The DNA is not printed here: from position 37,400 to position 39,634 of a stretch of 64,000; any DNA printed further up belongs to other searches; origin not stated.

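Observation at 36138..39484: cobU overlapped by a CbiR-like TIM-barrel gene and followed by a fused nucleotidyltransferase-kinase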

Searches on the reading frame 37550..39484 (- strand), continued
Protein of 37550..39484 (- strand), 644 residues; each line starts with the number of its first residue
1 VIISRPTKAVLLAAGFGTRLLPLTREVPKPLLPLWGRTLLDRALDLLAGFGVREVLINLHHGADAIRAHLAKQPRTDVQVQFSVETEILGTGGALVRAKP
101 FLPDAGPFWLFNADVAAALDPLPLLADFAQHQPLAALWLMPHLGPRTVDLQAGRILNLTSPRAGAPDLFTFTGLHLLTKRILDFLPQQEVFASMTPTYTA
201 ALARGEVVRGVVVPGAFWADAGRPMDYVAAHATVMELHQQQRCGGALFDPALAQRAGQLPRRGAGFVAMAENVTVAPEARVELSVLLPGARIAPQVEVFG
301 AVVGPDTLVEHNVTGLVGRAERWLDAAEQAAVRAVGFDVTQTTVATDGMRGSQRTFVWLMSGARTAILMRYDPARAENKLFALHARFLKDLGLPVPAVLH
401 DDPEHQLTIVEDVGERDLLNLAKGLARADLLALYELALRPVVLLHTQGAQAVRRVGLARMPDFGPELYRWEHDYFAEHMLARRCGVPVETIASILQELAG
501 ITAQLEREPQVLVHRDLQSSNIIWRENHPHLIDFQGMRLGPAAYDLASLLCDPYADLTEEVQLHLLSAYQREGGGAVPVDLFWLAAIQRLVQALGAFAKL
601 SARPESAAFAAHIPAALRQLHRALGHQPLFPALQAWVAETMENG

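Call 14: find_encoding_contigs(protein=P0002, flank=10000, max_places=3)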
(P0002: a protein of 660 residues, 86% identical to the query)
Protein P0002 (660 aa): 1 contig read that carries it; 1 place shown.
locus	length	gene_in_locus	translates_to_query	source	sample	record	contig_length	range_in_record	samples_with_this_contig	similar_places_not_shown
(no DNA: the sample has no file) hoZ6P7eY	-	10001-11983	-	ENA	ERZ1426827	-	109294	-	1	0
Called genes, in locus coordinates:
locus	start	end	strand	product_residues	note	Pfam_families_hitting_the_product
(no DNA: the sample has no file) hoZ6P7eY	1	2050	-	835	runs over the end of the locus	PF07549:Sec_GG (faint), PF21760:SecD_1st, PF22599:SecDF_P1_head, PF02355:SecD_SecF_C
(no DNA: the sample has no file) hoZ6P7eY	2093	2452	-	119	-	PF02699:YajC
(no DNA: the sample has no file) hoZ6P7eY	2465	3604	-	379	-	PF01702:TGT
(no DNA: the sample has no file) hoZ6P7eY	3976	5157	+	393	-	PF01676:Metalloenzyme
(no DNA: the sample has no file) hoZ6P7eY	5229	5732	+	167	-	PF14237:GYF_2, PF13828:DUF4190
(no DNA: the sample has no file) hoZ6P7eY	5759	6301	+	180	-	PF14237:GYF_2, PF17319:DUF5362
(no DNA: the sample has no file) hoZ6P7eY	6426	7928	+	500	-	PF01134:GIDA (faint), PF01266:DAO (faint), PF03486:HI0933_like (faint), PF07992:Pyr_redox_2, PF12831:FAD_oxidored, PF13450:NAD_binding_8 (faint), PF00070:Pyr_redox, PF02852:Pyr_redox_dim, +1 more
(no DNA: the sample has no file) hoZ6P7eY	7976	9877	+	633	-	PF00082:Peptidase_S8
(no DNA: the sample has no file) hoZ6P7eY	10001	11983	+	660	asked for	PF00483:NTP_transferase, PF12804:NTP_transf_3, PF01636:APH, PF07914:DUF1679 (weak)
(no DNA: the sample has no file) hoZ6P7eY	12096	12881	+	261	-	PF01261:AP_endonuc_2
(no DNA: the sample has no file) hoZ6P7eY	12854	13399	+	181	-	PF02283:CobU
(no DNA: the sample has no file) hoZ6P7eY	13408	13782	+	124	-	-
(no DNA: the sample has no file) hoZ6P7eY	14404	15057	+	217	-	-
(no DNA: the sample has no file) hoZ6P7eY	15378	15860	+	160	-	-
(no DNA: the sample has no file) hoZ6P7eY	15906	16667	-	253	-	PF07589:PEP_exosort_dom (weak)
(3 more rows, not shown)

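Call 16: find_related_loci(query=A1, collection=genome_contigs, flank=10000)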
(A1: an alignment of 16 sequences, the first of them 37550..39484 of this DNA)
Query A1 (644 aa) in genome_contigs; peptide patterns used: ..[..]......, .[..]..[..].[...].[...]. (x = any residue, [..] = any of these).
426 stretches matched a pattern; 420 encode a relative of the query (tblastn E <= 1e-3); the best 80 are kept; 80 distinct loci.
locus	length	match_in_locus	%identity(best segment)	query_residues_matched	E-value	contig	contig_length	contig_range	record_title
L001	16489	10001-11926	82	3-644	0e+0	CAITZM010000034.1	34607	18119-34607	MAG: uncultured Lentisphaerae bacterium isolate LJ_bin-4696 genome assembly, contig: bin-4696:034/191, whole genome shot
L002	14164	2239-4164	68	3-644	0e+0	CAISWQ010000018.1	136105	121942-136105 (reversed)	MAG: uncultured Lentisphaerae bacterium isolate LaPlata-15m-a_bin-260 genome assembly, contig: bin-260:018/125, whole ge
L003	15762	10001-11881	65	5-637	0e+0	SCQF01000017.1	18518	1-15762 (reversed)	MAG: Verrucomicrobia bacterium isolate DP16D_bin.41 DP16D_bin.41-21484, whole genome shotgun sequence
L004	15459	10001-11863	56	3-637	0e+0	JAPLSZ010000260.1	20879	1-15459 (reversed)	MAG: Kiritimatiellaeota bacterium isolate LacPavin_0419_WC90_MAG_64_8 LacPavin_0419_WC90_scaffold_89808, whole genome sh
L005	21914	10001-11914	47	6-638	3e-169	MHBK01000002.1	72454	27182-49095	MAG: Lentisphaerae bacterium GWF2_57_35 gwf2_scaffold_1073, whole genome shotgun sequence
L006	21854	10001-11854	45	5-639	2e-162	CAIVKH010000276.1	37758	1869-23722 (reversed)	uncultured bacterium isolate AM-2014_bin-1020 genome assembly, contig: bin-1020:276/383, whole genome shotgun sequence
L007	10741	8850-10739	46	1-628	7e-162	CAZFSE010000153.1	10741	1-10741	MAG TPA_asm: uncultured Verrucomicrobiota bacterium isolate binchicken_co269_230 genome assembly, contig: NODE_6204_leng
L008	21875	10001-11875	48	6-635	9e-161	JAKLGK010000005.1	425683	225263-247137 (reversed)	MAG: Verrucomicrobia bacterium isolate RA.bin38 RA.bin38_5, whole genome shotgun sequence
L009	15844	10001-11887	46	6-624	3e-160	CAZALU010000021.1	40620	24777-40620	MAG TPA_asm: uncultured Verrucomicrobiota bacterium isolate SRP192927_co2_851 genome assembly, contig: NODE_1111_length_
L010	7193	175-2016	46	6-640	4e-158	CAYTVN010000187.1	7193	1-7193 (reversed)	MAG TPA_asm: uncultured Verrucomicrobiota bacterium isolate SRP173033_co1_159 genome assembly, contig: NODE_26974_length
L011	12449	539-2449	45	1-644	4e-155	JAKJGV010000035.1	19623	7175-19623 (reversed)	MAG: Verrucomicrobia bacterium isolate UR.bin260 NODE_35_length_19623_cov_2.882079, whole genome shotgun sequence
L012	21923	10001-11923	40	1-638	5e-154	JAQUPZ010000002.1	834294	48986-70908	MAG: Kiritimatiellae bacterium isolate STD1_38 NODE_7_length_834294_cov_6.689334_Sandtown_D1, whole genome shotgun seque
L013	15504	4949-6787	45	6-639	8e-154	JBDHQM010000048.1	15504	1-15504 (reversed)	MAG: Kiritimatiellia bacterium isolate AS-MESO-3CA.351 NODE_16485_length_15504_cov_6.159461, whole genome shotgun sequen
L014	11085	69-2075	43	6-643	1e-153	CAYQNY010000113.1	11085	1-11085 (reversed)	MAG TPA_asm: uncultured Verrucomicrobiota bacterium isolate binchicken_co47_169 genome assembly, contig: NODE_4474_lengt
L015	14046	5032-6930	48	1-634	6e-153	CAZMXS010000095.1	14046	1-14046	MAG TPA_asm: uncultured Verrucomicrobiota bacterium isolate SRP167436_co1_345 genome assembly, contig: NODE_7109_length_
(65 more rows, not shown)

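Call 23: search_solved_structures(query=window:37550-39484:-, max_evalue=0.001)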
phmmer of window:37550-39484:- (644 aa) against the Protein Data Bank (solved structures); distinct sequences matched with E-value up to 0.001: 66 (the best 60 are shown).
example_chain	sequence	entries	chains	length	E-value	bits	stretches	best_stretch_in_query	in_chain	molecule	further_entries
7whr_B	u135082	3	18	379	2.7e-23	85.9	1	7-326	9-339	Nucleotidyl transferase family protein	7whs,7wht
4y7t_A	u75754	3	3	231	1.8e-19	73.3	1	8-223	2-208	Nucleotidyl transferase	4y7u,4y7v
7x8j_A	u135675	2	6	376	4.4e-19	72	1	8-237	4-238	Mannose-1-phosphate guanylyltransferase 1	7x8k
8yre_D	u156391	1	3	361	5.3e-19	71.7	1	8-237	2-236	Mannose-1-phosphate guanylyltransferase 1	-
7d72_K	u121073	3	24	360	1.2e-17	67.2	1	8-282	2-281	Mannose-1-phosphate guanyltransferase beta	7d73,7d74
3csv_A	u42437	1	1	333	2.4e-17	66.2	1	353-633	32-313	Aminoglycoside phosphotransferase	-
5xhw_A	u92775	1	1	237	1.9e-15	60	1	9-228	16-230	Putative 6-deoxy-D-mannoheptose pathway protein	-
6jq8_A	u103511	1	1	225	3.2e-15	59.2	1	9-229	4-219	Putative 6-deoxy-D-mannoheptose pathway protein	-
8hhd_A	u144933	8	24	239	8.2e-14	54.6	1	7-207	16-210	Nucleotidyl transferase | N-acetylmuramate alpha-1-phosphate uridylyltransferase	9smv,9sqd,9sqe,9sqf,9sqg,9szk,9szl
8x7s_B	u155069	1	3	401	2e-12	50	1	7-230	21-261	UTP--glucose-1-phosphate uridylyltransferase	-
3zlk_A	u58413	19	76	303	1e-08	37.8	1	7-241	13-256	GLUCOSE-1-PHOSPHATE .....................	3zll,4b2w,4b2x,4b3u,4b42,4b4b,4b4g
4arw_A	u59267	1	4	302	1.2e-08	37.5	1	7-241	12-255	GLUCOSE-1-PHOSPHATE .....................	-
1fxo_A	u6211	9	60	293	1.4e-08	37.3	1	8-241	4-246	GLUCOSE-1-PHOSPHATE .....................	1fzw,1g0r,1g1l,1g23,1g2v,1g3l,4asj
7d72_A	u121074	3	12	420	5.1e-08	35.4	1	8-153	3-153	Mannose-1-phosphate guanyltransferase alpha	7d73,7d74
6mnu_A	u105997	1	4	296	9.9e-08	34.5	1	7-85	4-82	UTP--glucose-1-phosphate uridylyltransferase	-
1jyk_A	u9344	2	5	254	0.00011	24.4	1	7-59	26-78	CTP:phosphocholine Cytidylyltransferase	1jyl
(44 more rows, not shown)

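Call 45: find_encoding_contigs(protein=P0004, flank=10000, max_places=1)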
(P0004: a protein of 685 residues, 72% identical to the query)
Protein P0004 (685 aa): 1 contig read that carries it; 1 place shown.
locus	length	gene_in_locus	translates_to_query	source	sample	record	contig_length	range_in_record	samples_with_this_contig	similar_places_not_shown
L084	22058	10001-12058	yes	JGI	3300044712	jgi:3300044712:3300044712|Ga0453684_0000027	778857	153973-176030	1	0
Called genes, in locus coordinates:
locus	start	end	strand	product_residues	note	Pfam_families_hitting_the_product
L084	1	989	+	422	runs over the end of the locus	PF00070:Pyr_redox (faint), PF00890:FAD_binding_2, PF01134:GIDA (weak), PF01262:AlaDh_PNT_C (faint), PF03486:HI0933_like, PF12831:FAD_oxidored, PF13450:NAD_binding_8 (weak), PF22780:HI0933_like_1st, +4 more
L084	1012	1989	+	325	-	PF13353:Fer4_12 (weak), PF04055:Radical_SAM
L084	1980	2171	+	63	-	-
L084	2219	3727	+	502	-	PF01875:Memo, PF01871:AMMECR1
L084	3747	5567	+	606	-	PF13229:Beta_helix (faint)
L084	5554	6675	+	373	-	PF02445:NadA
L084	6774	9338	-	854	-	PF00072:Response_reg, PF13492:GAF_3 (faint), PF00990:GGDEF, PF00072:Response_reg, PF13487:HD_5, PF01966:HD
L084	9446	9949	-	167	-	PF00359:PTS_EIIA_2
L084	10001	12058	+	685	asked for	PF00483:NTP_transferase, PF12804:NTP_transf_3, PF01636:APH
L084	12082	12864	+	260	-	PF01261:AP_endonuc_2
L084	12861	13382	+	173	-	PF02283:CobU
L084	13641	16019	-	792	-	PF00069:Pkinase, PF07714:PK_Tyr_Ser-Thr, PF03109:ABC1 (weak), PF00754:F5_F8_type_C, PF22633:F5_F8_type_C_2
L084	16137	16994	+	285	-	PF11306:DUF3108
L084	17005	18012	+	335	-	PF00294:PfkB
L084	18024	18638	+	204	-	-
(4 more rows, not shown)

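Call 46: find_encoding_contigs(protein=P0017, flank=10000, max_places=1)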
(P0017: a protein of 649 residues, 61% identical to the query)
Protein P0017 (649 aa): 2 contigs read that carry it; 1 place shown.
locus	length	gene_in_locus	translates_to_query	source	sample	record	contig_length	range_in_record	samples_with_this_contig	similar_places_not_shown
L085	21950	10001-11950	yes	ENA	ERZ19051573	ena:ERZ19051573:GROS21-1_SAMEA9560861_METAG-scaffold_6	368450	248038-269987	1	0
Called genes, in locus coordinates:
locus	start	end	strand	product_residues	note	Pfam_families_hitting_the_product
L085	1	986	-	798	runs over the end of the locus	PF00069:Pkinase, PF07714:PK_Tyr_Ser-Thr, PF03109:ABC1 (weak), PF00754:F5_F8_type_C, PF22633:F5_F8_type_C_2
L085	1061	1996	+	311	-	PF11306:DUF3108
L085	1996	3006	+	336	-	PF00294:PfkB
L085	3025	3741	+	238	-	-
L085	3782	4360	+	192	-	-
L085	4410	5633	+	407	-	PF00180:Iso_dh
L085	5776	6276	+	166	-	PF01467:CTP_transf_like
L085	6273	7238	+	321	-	PF01073:3Beta_HSD, PF01370:Epimerase, PF02719:Polysacc_synt_2 (faint), PF04321:RmlD_sub_bind (weak), PF07993:NAD_binding_4 (faint), PF16363:GDP_Man_Dehyd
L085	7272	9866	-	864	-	PF00072:Response_reg, PF00990:GGDEF, PF00072:Response_reg, PF01966:HD, PF13487:HD_5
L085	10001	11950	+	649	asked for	PF00483:NTP_transferase, PF12804:NTP_transf_3, PF01636:APH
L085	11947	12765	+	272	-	PF01261:AP_endonuc_2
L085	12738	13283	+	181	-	PF02283:CobU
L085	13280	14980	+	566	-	-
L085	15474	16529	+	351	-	PF02277:DBI_PRT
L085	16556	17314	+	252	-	PF02654:CobS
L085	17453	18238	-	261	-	-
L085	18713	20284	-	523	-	PF00682:HMGL-like, PF22617:HCS_D2, PF08502:LeuA_dimer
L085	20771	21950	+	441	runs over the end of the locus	PF05697:Trigger_N, PF00254:FKBP_C (weak), PF05698:Trigger_C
